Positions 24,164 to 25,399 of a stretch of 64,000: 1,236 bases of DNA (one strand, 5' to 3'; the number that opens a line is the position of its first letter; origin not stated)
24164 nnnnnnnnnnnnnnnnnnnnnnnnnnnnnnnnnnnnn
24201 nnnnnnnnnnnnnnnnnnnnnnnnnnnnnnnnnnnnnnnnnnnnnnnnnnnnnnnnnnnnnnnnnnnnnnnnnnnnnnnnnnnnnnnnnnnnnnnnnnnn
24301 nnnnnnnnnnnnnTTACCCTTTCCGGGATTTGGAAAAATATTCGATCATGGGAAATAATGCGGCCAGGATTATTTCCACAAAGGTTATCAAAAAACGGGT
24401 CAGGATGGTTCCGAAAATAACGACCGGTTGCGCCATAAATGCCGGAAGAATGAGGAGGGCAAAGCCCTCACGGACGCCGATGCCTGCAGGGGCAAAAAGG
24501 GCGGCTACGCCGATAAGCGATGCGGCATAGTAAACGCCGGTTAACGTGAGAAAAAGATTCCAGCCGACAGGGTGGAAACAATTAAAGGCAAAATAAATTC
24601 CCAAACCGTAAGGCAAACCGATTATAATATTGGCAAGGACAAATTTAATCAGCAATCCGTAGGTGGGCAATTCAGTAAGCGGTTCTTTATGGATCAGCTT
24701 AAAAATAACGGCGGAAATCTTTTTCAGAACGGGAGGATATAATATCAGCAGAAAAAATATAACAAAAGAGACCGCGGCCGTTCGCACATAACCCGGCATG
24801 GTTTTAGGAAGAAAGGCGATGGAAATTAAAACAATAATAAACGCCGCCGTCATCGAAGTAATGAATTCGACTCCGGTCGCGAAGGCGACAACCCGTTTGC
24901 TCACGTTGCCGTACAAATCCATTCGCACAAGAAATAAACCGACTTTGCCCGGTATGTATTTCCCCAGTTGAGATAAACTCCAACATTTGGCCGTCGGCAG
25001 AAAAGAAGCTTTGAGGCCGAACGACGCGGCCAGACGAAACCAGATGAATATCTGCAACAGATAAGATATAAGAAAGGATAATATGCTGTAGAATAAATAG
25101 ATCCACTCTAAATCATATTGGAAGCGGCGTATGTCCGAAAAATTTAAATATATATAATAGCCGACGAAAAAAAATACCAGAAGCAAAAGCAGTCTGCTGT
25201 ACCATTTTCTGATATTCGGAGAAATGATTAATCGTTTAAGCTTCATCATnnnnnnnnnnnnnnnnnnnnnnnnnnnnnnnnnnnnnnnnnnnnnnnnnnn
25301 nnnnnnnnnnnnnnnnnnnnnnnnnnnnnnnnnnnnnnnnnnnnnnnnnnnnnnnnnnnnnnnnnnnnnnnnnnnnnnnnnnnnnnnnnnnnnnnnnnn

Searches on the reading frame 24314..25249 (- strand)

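Call 37: search_protein_families(library=pfam, proteins=[window:24314-25249:-], max_evalue=0.001)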
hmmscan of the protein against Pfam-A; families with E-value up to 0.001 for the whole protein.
window:24314-25249:- (311 aa): 1 family
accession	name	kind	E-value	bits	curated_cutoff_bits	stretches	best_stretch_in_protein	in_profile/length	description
PF03706.18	LPG_synthase_TM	-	1.7e-08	34.8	33.4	1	23-294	9-300/302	Lysylphosphatidylglycerol synthase TM region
